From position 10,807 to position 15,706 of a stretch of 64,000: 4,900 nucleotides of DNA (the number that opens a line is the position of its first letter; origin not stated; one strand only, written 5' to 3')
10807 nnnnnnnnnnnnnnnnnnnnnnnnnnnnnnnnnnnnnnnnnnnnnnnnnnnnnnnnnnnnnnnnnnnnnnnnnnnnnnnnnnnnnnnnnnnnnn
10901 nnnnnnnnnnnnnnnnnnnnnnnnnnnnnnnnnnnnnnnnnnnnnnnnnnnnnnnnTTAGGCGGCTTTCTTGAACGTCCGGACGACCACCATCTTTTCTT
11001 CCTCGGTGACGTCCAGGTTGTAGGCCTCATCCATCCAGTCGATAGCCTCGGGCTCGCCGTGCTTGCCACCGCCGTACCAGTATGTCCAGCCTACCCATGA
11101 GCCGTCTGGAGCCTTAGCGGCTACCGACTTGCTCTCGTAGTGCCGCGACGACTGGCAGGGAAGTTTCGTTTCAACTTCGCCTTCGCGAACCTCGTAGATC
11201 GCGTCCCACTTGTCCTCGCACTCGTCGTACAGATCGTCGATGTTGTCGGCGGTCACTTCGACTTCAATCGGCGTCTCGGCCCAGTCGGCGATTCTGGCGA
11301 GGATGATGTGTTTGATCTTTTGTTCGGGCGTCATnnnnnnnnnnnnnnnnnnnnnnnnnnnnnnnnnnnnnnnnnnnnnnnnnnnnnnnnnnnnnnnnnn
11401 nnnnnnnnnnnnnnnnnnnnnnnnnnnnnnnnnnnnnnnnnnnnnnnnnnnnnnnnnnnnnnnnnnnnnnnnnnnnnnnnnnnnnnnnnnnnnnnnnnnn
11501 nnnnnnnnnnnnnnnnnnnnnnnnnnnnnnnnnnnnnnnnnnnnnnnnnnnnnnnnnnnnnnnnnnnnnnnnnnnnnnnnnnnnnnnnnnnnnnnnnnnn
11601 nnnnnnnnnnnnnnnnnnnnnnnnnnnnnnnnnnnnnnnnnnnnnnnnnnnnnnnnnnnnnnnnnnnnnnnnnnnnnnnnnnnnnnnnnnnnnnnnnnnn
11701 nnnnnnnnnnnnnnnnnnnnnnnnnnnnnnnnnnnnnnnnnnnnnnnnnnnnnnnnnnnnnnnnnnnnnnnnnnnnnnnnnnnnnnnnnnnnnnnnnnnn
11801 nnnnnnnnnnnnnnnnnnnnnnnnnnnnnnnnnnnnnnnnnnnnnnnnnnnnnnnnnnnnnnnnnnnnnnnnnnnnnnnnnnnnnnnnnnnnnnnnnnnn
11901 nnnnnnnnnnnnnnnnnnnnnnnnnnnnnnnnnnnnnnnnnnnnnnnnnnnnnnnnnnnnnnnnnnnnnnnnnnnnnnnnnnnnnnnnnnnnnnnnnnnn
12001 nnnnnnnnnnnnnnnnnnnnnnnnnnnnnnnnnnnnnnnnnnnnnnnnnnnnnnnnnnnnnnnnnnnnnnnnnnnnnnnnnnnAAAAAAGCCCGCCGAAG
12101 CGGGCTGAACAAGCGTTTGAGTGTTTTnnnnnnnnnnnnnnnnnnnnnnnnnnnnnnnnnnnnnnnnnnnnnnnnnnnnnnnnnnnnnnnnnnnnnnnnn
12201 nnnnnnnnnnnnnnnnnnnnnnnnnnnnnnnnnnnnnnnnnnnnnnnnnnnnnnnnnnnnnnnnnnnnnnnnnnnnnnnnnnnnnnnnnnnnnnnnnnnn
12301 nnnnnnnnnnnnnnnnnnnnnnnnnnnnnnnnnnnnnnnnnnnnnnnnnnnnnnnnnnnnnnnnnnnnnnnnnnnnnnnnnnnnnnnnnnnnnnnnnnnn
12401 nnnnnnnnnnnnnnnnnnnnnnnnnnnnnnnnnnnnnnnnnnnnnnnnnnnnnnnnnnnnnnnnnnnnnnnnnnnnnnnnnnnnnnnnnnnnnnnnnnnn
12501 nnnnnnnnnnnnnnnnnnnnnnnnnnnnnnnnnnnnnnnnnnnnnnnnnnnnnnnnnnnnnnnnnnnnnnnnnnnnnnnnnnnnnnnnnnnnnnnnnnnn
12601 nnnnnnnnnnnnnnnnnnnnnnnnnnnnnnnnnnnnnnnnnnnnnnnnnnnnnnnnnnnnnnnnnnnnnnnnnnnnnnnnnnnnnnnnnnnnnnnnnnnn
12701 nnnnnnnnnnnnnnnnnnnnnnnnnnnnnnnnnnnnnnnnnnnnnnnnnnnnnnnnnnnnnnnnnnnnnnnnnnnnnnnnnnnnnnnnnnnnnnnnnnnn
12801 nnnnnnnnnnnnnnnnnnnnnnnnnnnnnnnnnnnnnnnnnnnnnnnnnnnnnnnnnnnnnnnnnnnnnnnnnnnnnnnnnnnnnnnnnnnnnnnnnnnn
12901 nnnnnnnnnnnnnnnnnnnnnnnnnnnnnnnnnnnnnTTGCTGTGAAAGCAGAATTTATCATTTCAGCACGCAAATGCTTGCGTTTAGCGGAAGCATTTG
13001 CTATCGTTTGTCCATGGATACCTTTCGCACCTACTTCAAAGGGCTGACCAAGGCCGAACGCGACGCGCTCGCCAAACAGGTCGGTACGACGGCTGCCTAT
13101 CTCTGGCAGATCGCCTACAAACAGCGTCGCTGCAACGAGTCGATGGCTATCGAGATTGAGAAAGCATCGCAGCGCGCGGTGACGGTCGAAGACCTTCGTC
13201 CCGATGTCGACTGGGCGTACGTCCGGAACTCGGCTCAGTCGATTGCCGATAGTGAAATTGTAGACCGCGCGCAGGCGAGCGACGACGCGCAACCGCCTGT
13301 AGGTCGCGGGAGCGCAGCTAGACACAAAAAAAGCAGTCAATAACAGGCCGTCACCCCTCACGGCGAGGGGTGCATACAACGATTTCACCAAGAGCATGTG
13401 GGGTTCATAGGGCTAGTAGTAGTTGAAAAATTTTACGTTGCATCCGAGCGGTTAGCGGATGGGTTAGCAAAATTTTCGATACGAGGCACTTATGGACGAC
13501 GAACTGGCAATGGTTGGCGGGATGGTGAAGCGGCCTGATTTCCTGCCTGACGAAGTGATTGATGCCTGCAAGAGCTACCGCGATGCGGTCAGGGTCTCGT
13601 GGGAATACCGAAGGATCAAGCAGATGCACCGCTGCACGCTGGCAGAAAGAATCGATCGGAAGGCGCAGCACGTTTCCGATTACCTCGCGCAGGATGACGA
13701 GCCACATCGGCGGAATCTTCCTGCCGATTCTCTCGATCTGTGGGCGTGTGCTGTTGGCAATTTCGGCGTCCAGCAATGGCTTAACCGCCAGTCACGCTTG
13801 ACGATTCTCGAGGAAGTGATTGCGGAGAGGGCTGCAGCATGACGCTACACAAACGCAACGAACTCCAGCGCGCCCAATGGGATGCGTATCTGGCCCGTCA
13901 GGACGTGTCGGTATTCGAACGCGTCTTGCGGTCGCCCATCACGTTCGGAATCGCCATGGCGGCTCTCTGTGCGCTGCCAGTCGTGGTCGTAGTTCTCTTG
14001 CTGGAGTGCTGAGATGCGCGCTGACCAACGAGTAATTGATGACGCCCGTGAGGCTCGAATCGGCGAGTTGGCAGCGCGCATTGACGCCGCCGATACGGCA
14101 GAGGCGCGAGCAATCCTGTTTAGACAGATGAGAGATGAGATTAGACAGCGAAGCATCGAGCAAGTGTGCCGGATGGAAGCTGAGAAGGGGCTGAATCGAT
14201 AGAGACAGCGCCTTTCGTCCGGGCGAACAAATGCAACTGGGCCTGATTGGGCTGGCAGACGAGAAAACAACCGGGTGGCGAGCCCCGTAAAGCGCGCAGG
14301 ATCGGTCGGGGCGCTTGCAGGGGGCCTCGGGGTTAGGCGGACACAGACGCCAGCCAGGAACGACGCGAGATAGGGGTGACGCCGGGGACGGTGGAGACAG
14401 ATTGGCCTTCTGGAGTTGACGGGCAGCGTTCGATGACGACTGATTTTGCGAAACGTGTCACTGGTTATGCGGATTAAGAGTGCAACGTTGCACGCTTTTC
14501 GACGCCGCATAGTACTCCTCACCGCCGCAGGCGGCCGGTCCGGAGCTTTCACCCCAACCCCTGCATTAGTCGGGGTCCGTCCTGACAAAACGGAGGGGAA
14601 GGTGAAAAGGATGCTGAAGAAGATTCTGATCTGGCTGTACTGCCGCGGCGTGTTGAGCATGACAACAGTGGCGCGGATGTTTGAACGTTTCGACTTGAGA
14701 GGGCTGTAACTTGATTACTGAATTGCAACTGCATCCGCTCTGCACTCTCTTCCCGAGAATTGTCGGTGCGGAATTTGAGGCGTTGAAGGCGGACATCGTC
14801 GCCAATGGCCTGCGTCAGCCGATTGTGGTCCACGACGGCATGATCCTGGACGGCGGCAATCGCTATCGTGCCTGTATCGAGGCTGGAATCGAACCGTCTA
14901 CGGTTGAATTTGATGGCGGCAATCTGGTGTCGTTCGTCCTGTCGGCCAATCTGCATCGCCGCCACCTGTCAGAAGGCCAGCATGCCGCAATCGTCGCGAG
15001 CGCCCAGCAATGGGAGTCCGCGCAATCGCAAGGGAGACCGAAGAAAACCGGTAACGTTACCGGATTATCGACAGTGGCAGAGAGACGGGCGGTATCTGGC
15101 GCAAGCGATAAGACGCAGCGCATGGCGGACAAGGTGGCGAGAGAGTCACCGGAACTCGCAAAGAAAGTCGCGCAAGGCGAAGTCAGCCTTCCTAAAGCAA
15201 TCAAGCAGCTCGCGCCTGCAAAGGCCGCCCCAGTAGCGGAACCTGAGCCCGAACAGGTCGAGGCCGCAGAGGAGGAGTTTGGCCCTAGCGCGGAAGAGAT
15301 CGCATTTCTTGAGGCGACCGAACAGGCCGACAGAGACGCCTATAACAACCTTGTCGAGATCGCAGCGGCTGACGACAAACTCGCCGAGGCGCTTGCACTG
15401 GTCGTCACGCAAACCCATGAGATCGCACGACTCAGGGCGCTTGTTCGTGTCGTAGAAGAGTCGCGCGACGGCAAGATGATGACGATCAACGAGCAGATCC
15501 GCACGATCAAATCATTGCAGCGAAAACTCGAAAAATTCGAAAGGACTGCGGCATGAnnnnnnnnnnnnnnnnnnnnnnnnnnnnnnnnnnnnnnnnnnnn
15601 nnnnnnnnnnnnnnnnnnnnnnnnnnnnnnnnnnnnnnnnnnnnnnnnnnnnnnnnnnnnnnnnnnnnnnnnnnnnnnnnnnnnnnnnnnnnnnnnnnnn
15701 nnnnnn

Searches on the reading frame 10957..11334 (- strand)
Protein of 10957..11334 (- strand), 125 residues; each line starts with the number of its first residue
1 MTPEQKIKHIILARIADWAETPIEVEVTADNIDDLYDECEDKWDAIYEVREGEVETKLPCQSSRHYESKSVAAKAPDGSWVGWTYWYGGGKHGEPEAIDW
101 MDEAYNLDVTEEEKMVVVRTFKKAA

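Call 68: search_protein_families(library=phrogs, proteins=[window:10957-11334:-], max_evalue=0.001)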
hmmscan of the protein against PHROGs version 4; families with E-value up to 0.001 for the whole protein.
window:10957-11334:- (125 aa): 1 family
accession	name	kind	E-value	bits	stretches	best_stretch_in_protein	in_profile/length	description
phrog_25120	-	unknown function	1.6e-38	133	1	1-123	3-129/135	-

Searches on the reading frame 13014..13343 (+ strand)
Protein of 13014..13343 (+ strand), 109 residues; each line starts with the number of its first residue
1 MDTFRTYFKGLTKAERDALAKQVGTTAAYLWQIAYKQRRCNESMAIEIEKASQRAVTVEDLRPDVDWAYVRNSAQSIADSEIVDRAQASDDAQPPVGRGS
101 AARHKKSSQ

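Call 52: search_protein_families(library=phrogs, proteins=[window:13014-13343:+], max_evalue=0.001)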
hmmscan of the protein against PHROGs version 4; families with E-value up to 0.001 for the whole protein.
window:13014-13343:+ (109 aa): 3 families
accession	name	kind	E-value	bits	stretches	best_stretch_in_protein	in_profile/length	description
phrog_35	-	transcription regulation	3e-12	48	1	1-76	75-148/181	transcriptional repressor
phrog_10248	-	unknown function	7.3e-12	47.1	1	2-81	4-85/103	-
phrog_25161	-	unknown function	2.3e-06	28.7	1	1-69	1-70/163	-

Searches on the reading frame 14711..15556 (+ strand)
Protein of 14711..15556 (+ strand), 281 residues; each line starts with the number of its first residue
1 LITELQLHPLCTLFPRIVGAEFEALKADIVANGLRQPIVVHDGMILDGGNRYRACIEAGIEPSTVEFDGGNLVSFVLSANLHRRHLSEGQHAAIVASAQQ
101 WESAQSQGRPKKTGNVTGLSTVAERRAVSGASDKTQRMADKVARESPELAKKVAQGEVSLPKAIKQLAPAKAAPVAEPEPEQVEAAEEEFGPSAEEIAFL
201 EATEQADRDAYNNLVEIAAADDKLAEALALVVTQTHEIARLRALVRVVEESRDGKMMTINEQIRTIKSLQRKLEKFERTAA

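Call 12: search_protein_families(library=pfam, proteins=[window:14711-15556:+], max_evalue=0.01)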
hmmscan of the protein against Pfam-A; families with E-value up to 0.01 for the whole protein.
window:14711-15556:+ (281 aa): 0 families

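Call 52: search_protein_families(library=phrogs, proteins=[window:14711-15556:+], max_evalue=0.001)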
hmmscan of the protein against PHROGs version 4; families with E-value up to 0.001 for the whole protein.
window:14711-15556:+ (281 aa): 6 families
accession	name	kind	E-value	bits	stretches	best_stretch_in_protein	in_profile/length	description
phrog_21315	-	unknown function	7.7e-20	72.2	1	2-140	12-121/415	-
phrog_17439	-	unknown function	3.5e-08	34.2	1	20-143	38-170/240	-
phrog_26392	-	unknown function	5.2e-05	23.9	1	21-60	7-46/231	-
phrog_4715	-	DNA, RNA and nucleotide metabolism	0.00011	21.7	1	19-278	168-432/630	ParB-like partition protein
phrog_8071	-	DNA, RNA and nucleotide metabolism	0.00017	22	1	14-62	21-71/389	ParB-like partition protein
phrog_12047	-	DNA, RNA and nucleotide metabolism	0.00054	20.6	0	23-60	22-60/301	ParB-like partition nuclease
